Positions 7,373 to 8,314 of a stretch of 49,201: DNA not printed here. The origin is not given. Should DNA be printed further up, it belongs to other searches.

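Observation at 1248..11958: Type III-like R-M operon expanded to a two-ATPase cassette: SNF2 helicase + DUF4391 + Mod + Res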

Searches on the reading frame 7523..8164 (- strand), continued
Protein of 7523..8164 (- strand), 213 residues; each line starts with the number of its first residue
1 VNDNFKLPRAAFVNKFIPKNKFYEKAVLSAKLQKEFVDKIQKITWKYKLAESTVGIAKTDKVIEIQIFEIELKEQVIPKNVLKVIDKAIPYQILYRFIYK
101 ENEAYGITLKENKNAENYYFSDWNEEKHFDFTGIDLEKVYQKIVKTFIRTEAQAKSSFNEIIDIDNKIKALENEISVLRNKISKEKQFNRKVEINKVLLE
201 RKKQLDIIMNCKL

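Call 37: find_homologous_proteins(query=A2, max_evalue=0.001)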
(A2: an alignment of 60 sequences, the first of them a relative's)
Query A2 (60 sequences) (213 aa, profile of the alignment): 6766 proteins with E <= 0.001 among 8000 candidates; the best 120 are listed.
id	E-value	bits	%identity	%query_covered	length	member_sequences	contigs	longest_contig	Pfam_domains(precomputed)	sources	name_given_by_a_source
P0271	3.4e-76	273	60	97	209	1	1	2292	PF14335.12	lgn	-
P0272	3.5e-76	273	60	97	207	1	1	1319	PF14335.12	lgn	-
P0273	3.7e-76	273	56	95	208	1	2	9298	PF14335.12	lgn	-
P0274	4.9e-76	273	72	92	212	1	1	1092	PF14335.12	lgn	-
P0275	6.9e-76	272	65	98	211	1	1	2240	PF14335.12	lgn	-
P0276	1.3e-75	271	68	94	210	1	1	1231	PF14335.12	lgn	-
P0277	4.0e-75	270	57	95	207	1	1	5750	PF14335.12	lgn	-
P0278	5.1e-75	269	56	99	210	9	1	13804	PF14335.12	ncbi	-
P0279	5.5e-75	269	57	95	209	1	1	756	PF14335.12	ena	-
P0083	5.9e-75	269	78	92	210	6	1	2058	PF14335.12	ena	-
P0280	6.4e-75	269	60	97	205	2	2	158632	PF14335.12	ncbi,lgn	-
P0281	1.6e-74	268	68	96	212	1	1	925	PF14335.12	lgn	-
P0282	2.4e-74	267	56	99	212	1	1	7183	PF14335.12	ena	-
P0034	2.7e-74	267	87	96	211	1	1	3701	PF14335.12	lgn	-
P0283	2.9e-74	267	72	96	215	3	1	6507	PF14335.12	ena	-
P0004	3.2e-74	267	88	96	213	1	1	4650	PF14335.12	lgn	-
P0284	3.3e-74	267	61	98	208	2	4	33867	PF14335.12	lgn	-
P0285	3.6e-74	267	54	98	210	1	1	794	PF14335.12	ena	-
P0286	4.1e-74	266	58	97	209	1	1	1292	PF14335.12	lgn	-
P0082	4.4e-74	266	78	95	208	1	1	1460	PF14335.12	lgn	-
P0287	4.5e-74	266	70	96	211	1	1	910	PF14335.12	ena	-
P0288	4.8e-74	266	70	90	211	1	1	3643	PF14335.12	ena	-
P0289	5.5e-74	266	70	89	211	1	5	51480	PF14335.12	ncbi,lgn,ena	-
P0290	6.9e-74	266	71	96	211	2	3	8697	PF14335.12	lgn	-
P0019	7.2e-74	266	86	92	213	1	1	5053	PF14335.12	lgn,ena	-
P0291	7.6e-74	266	69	90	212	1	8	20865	PF14335.12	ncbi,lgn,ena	-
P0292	8.0e-74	266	71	94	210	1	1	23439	PF14335.12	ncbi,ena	-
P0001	8.4e-74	265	100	100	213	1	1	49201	PF14335.12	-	-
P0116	8.5e-74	265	74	99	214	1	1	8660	PF14335.12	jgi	-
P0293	8.6e-74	265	69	95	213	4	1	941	PF14335.12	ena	-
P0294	8.6e-74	265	63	95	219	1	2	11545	PF14335.12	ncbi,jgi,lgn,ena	-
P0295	1.0e-73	265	71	94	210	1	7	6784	PF14335.12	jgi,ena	-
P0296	1.2e-73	265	72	94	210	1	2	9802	PF14335.12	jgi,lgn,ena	-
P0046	1.2e-73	265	85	90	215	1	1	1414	PF14335.12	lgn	-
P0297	1.2e-73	265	53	94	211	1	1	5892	PF14335.12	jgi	jgi:hypothetical protein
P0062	1.4e-73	265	81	96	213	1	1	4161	PF14335.12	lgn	-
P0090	1.4e-73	265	75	96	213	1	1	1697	PF14335.12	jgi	-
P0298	1.4e-73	265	67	96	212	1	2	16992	PF15742.11,PF14335.12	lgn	-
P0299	1.5e-73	265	57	96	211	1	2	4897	PF14335.12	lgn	-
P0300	1.5e-73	265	64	95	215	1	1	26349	PF14335.12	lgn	-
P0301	1.7e-73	265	61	97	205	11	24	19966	PF14335.12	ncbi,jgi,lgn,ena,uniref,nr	ncbi:DUF4391 domain-containing protein [Candidatus Kaiserbacteria bacterium CG_4_9_14_0_2_um_filter_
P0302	1.7e-73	264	60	98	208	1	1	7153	PF14335.12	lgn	-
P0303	1.8e-73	264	69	96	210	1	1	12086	PF14335.12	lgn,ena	-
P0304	1.9e-73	264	65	98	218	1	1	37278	PF14335.12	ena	-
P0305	1.9e-73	264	60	97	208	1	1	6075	PF14335.12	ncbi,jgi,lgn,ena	ncbi:MAG: DUF4391 domain-containing protein [bacterium]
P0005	2.1e-73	264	90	96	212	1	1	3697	PF14335.12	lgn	-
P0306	2.1e-73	264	69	95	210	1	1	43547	PF14335.12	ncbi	-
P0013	2.2e-73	264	89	96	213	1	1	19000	PF14335.12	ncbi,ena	-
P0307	2.5e-73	264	70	90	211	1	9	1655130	PF14335.12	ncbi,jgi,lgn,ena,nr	ncbi:hypothetical protein APF79_04450 [bacterium BRH_c32]|nr:MAG: hypothetical protein APF79_04450 [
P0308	2.7e-73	264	56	99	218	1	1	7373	PF14335.12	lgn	-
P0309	2.8e-73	264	59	96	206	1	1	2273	PF14335.12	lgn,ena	-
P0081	2.8e-73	264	77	98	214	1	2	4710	PF14335.12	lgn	-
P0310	2.9e-73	264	69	94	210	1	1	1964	PF14335.12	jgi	-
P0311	3.1e-73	264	70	90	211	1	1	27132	PF14335.12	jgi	jgi:hypothetical protein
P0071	3.2e-73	264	78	96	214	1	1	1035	PF14335.12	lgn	-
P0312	3.3e-73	264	68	92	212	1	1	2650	PF14335.12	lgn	-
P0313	3.5e-73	263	70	95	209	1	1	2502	PF14335.12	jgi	jgi:uncharacterized protein (UPF0248 family)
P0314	3.5e-73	263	58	97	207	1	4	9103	PF14335.12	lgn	-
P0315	3.6e-73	263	66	95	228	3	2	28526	PF14335.12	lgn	-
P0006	3.6e-73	263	88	96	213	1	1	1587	PF14335.12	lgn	-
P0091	3.7e-73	263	77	96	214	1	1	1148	PF14335.12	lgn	-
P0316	3.7e-73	263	64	97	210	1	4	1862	PF14335.12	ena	-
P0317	4.6e-73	263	69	96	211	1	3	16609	PF14335.12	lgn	-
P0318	4.8e-73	263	69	96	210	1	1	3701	PF14335.12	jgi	-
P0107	4.9e-73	263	77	94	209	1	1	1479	PF14335.12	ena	-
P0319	4.9e-73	263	35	90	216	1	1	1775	PF14335.12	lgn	-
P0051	4.9e-73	263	80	99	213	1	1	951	PF14335.12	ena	-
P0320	5.5e-73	263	56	97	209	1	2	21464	PF14335.12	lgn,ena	-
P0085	5.7e-73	263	75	99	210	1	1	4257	PF15742.11,PF14335.12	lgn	-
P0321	5.9e-73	263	71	96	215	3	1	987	PF14335.12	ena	-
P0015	6.2e-73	263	88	96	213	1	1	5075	PF14335.12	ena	-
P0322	6.4e-73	263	58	98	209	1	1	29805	PF14335.12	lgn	-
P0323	6.7e-73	263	73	96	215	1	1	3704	PF14335.12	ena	-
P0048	6.7e-73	263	83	96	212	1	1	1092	PF14335.12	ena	-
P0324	6.7e-73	263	74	96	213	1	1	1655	PF14335.12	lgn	-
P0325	7.0e-73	262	75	95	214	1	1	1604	PF14335.12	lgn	-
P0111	7.2e-73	262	74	99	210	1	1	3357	PF15742.11,PF14335.12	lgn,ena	-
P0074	7.2e-73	262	77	100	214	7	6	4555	PF14335.12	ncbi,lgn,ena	-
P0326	7.2e-73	262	34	94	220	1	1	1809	PF14335.12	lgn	-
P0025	7.3e-73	262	87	96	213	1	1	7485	PF14335.12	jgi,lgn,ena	-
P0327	7.4e-73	262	58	94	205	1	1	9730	PF14335.12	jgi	-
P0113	7.8e-73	262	72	100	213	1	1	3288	PF14335.12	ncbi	-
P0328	8.4e-73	262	59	96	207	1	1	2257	PF14335.12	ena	-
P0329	8.4e-73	262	57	97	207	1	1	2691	PF14335.12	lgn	-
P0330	8.7e-73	262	56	96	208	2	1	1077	PF14335.12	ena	-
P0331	8.9e-73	262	74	90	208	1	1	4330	PF14335.12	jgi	-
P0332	9.6e-73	262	73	95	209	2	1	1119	PF14335.12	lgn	-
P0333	9.9e-73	262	62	97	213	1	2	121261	PF14335.12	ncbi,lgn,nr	ncbi:MAG: DUF4391 domain-containing protein [Ignavibacteriales bacterium]|nr:DUF4391 domain-containi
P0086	1.0e-72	262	76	96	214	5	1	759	PF15742.11,PF14335.12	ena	-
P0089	1.0e-72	262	75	96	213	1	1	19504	PF14335.12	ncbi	-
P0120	1.1e-72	262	73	98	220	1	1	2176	PF14335.12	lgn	-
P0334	1.2e-72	262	52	94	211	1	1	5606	PF14335.12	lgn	-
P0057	1.3e-72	262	79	99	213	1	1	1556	PF14335.12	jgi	jgi:hypothetical protein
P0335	1.3e-72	262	74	100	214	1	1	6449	PF14335.12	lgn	-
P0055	1.3e-72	262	82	96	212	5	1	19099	PF14335.12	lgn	-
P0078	1.3e-72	262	77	97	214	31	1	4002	PF14335.12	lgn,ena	-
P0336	1.3e-72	262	74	93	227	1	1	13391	PF14335.12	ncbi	-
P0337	1.3e-72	262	67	89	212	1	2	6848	PF14335.12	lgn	-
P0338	1.4e-72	262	65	96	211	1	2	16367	PF14335.12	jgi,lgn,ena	-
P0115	1.4e-72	262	74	96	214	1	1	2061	PF14335.12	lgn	-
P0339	1.4e-72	262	69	94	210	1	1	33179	PF14335.12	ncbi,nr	ncbi:MAG: DUF4391 domain-containing protein [Labilibaculum sp.]|nr:DUF4391 domain-containing protein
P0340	1.4e-72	261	67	95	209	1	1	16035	PF15742.11,PF14335.12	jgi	jgi:hypothetical protein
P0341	1.4e-72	261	57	97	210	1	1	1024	PF14335.12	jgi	jgi:hypothetical protein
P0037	1.5e-72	261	84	96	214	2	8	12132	PF14335.12,PF05061.20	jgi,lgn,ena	-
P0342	1.6e-72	261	69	94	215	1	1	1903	PF15742.11,PF14335.12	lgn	-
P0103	1.6e-72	261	76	96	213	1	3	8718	PF14335.12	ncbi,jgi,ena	-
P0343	1.6e-72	261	69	97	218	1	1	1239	PF14335.12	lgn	-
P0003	1.6e-72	261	89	96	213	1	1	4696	PF14335.12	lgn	-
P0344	1.7e-72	261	58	98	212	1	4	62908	PF14335.12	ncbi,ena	-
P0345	1.8e-72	261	70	94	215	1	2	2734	PF15742.11,PF14335.12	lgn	-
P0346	1.8e-72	261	65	97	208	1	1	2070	PF14335.12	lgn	-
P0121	1.9e-72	261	55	96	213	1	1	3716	PF14335.12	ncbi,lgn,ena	-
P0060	1.9e-72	261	81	96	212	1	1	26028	PF14335.12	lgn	-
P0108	1.9e-72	261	77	96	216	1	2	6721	PF14335.12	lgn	-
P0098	1.9e-72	261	77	92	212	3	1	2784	PF14335.12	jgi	-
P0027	2.0e-72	261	87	96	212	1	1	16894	PF14335.12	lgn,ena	-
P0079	2.0e-72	261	78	96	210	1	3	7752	PF14335.12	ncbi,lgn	-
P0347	2.0e-72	261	61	96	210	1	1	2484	PF14335.12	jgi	jgi:hypothetical protein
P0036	2.1e-72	261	85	98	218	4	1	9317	PF14335.12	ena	-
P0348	2.2e-72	261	74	98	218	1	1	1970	PF14335.12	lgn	-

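Call 41: search_protein_families(library=pfam, proteins=[P0234, P0243, P0213, P0230, P0191], max_evalue=0.001)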
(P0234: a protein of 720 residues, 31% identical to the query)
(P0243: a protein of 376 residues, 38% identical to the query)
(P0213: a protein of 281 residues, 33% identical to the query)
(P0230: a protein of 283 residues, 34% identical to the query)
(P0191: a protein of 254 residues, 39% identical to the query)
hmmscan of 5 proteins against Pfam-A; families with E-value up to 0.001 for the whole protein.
P0234 (720 aa): 1 family
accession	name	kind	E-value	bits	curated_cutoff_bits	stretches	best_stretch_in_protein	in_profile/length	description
PF14335.11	DUF4391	-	1e-53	183.1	29.9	1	11-221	2-232/232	Domain of unknown function (DUF4391)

P0243 (376 aa): 1 family
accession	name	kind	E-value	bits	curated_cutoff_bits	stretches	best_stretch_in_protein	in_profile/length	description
PF14335.11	DUF4391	-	7.7e-51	173.7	29.9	1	2-213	1-232/232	Domain of unknown function (DUF4391)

P0213 (281 aa): 2 families
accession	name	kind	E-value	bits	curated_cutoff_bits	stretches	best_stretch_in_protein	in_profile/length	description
PF14335.11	DUF4391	-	1.9e-51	175.6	29.9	1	66-275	1-231/232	Domain of unknown function (DUF4391)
PF10450.15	POC1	-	0.00061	19.3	22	1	71-186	140-255/273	POC1 chaperone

P0230 (283 aa): 1 family
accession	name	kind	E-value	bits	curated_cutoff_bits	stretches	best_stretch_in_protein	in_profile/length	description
PF14335.11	DUF4391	-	3.2e-47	161.8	29.9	2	2-113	1-116/232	Domain of unknown function (DUF4391)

P0191 (254 aa): 1 family
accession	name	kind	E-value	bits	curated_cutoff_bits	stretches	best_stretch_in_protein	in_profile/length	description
PF14335.11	DUF4391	-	9.1e-60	202.9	29.9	1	3-242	1-232/232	Domain of unknown function (DUF4391)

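Call 42: search_dna_similar(query=window:7523-8164:-, collection=plasmids, mode=protein, max_rows=25)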
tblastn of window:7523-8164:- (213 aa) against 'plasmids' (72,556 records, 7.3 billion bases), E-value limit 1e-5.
Records with a match: 40; places in all: 40; records where one place covers at least 80% of the query: 40.
Best place of each record, by identity: <60% 40.
By first word of the organism name: Escherichia 14; Acinetobacter 10; Citrobacter 2; Methylotuvimicrobium 1; Variovorax 1; Mycolicibacterium 1; Endozoicomonas 1; Photobacterium 1; Raoultella 1; Sphingobium 1; and 7 more.
By predicted mobility (MOB-suite, as given by PLSDB): non-mobilizable 20; mobilizable 14; conjugative 6.
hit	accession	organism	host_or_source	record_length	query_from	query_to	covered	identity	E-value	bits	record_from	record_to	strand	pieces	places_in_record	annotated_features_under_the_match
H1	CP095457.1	Escherichia coli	pig,cell culture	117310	1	198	93%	37.5%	2e-30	124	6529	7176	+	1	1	DUF4391 domain-containing protein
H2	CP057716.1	Escherichia coli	culture,Pooled pig faecal samples ...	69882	1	198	93%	37.0%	6e-30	123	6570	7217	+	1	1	DUF4391 domain-containing protein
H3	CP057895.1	Escherichia coli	culture,Pooled cattle faecal samples ...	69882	1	198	93%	37.0%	6e-30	123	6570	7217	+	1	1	DUF4391 domain-containing protein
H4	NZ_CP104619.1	Escherichia coli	cell culture,chicken feces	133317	1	198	93%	37.0%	6e-30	123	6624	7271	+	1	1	DUF4391 domain-containing protein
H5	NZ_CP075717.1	Escherichia coli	Sus scrofa,water sample,wastewater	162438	1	198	93%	37.0%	9e-30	122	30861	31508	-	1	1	DUF4391 domain-containing protein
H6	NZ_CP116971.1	Escherichia coli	Sus scrofa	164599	1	198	93%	37.0%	9e-30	122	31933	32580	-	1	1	DUF4391 domain-containing protein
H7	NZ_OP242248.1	Escherichia coli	Homo sapiens,stool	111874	1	198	93%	35.2%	2e-30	124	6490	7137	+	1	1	DUF4391 domain-containing protein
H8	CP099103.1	Escherichia coli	culture,Pooled sediment sample ...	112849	1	198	93%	35.2%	2e-30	124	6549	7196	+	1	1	DUF4391 domain-containing protein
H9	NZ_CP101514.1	Escherichia coli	migratory bird,feces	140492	1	198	93%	34.7%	3e-29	120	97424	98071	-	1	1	DUF4391 domain-containing protein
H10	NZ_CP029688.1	Escherichia coli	single strain,air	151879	1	198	93%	34.7%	3e-29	120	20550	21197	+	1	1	DUF4391 domain-containing protein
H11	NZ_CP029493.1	Escherichia coli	Homo sapiens,fecal sample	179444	1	198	93%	34.7%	3e-29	120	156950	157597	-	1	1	DUF4391 domain-containing protein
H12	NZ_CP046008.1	Escherichia coli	swine,mixed culture,feces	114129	1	198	93%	34.7%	8e-29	119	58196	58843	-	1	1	DUF4391 domain-containing protein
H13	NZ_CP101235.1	Escherichia coli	Homo sapiens,cell culture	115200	1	198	93%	34.7%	8e-29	119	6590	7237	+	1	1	DUF4391 domain-containing protein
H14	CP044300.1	Escherichia coli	Pork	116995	1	198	93%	34.7%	8e-29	119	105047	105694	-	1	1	DUF4391 domain-containing protein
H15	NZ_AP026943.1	Citrobacter freundii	Mastacembelus,gut contents of ...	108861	1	198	93%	34.3%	5e-28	117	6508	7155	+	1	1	DUF4391 domain-containing protein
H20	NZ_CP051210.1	Acinetobacter sp. NEB149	cell culture,R.J.Roberts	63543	4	210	97%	30.7%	2e-20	96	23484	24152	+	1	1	DUF4391 domain-containing protein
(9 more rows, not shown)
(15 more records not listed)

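Call 43: get_annotated_region(hit=H1, flank=9000)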
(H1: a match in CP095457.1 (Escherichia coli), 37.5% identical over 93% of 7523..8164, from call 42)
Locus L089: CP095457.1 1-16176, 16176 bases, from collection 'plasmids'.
description: Escherichia coli strain JH51 plasmid pJH51-3, complete sequence
organism: Escherichia coli (NCBI taxid 562)
taxonomy: Bacteria; Pseudomonadota; Gammaproteobacteria; Enterobacterales; Enterobacteriaceae; Escherichia; Escherichia coli
host: -; source: pig,cell culture; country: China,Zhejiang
typing (MOB-suite, as given by PLSDB): non-mobilizable; replicon IncFIB
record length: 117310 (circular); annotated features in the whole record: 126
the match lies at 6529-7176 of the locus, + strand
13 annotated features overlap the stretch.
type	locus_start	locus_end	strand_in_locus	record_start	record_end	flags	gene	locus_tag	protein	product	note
CDS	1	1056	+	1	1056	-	repA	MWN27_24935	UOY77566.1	replication protein RepA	-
CDS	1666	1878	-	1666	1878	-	-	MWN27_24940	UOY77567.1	hypothetical protein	-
CDS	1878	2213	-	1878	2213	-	-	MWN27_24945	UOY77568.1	hypothetical protein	-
CDS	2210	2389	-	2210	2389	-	-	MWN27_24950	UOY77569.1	hypothetical protein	-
CDS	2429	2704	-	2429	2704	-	-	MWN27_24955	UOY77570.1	hypothetical protein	-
CDS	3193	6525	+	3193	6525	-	-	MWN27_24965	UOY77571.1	SNF2-related protein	-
CDS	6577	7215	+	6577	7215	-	-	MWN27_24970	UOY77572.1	DUF4391 domain-containing protein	-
CDS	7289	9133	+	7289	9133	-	-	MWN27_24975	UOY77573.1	site-specific DNA-methyltransferase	-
CDS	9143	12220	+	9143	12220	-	-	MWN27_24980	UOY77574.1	DEAD/DEAH box helicase family protein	-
CDS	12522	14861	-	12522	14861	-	-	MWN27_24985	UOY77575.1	recombinase RecA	-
CDS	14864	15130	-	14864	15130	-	-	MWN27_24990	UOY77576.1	hypothetical protein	-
CDS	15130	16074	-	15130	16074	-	-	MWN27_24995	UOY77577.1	exonuclease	-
CDS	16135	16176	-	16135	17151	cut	-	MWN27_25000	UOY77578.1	regulator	-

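Call 44: get_annotated_region(hit=H20, flank=9000)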
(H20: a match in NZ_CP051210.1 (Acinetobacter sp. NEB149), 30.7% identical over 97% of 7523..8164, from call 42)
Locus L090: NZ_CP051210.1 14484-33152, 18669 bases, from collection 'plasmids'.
description: Acinetobacter sp. NEB149 plasmid pMsp65, complete sequence
organism: Acinetobacter sp. NEB149 (NCBI taxid 2725684)
taxonomy: Bacteria; Pseudomonadota; Gammaproteobacteria; Moraxellales; Moraxellaceae; Acinetobacter; Acinetobacter sp. NEB149
host: -; source: cell culture,R.J.Roberts; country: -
typing (MOB-suite, as given by PLSDB): non-mobilizable; replicon rep_cluster_327
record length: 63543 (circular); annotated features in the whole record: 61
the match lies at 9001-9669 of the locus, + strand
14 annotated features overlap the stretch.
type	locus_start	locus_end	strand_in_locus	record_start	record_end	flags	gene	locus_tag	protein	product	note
CDS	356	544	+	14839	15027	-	-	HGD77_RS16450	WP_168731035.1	hypothetical protein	-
CDS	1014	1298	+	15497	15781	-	-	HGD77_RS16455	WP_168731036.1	type II toxin-antitoxin system Phd/YefM family antitoxin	-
CDS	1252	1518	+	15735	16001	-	-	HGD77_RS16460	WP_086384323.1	type II toxin-antitoxin system RelE/ParE family toxin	GO:0030541 - plasmid partitioning [Evidence IEA]; GO:0051290 - protein heterotetramerization [Evidence IEA]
CDS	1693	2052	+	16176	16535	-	-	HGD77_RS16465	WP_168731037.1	DUF2513 domain-containing protein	-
CDS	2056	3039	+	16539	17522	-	-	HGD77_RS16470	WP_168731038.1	hypothetical protein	-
CDS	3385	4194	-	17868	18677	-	-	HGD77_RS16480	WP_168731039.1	hypothetical protein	-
CDS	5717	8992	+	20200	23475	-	-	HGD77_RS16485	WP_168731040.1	helicase-related protein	-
CDS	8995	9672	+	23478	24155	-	-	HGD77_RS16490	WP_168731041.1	DUF4391 domain-containing protein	-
CDS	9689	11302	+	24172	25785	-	-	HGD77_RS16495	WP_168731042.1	site-specific DNA-methyltransferase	GO:0006306 - DNA methylation [Evidence IEA]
CDS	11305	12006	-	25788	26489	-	-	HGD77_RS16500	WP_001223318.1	IS1-like element ISPa14 family transposase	GO:0006313 - DNA transposition [Evidence IEA]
CDS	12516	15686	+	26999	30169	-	-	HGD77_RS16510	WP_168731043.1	DEAD/DEAH box helicase family protein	-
CDS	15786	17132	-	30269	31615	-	-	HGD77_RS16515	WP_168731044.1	DNA-primase RepB domain-containing protein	-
CDS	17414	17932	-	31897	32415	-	-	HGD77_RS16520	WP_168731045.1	hypothetical protein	-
CDS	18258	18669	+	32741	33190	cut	-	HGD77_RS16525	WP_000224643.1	hypothetical protein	-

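Call 45: search_dna_similar(query=window:7523-8164:-, collection=phages, mode=protein, max_rows=15)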
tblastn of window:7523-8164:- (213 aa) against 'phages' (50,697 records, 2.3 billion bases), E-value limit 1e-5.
Records with a match: 2; places in all: 2; records where one place covers at least 80% of the query: 2.
Best place of each record, by identity: <60% 2.
By first word of the organism name: Bacteriophage 2.
By host as written in the record: - 2.
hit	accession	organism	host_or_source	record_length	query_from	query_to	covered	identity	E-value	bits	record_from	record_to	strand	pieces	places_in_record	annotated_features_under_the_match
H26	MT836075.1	Bacteriophage sp.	human fecal samples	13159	5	205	94%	36.5%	7e-30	121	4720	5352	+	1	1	record has no annotation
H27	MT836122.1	Bacteriophage sp.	human fecal samples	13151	1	210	99%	23.0%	6e-15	78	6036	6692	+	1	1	record has no annotation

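Call 46: predict_structure(alignment_id=A4)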
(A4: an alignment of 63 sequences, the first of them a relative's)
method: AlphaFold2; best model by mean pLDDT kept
length: 213 residues; sequences in the alignment: 63
mean_pLDDT: 88.6   pTM: 0.80
mean pLDDT of the five models: 88.6, 88.4, 88.4, 87.4, 86.9
residues with pLDDT >= 90: 135; 70-90: 56; 50-70: 18; < 50: 4
segments of 3 or more residues with pLDDT < 50: none
pLDDT, mean of each block of 10 residues (from residue 1): 76 93 76 91 96 94 95 95 89 96 92 69 92 94 87 75 87 94 96 96 89 55
secondary structure, 60 per line:
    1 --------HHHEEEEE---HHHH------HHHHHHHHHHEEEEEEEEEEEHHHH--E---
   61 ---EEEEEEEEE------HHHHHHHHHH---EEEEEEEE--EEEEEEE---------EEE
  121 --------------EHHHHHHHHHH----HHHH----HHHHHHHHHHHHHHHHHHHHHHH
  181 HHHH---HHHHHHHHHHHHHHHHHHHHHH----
elements in order: E12-16 H20-23 H30-39 E40-50 H51-54 E64-72 H79-88 E92-99 E102-108 E118-120 H136-145 H150-153 H158-184 H188-209
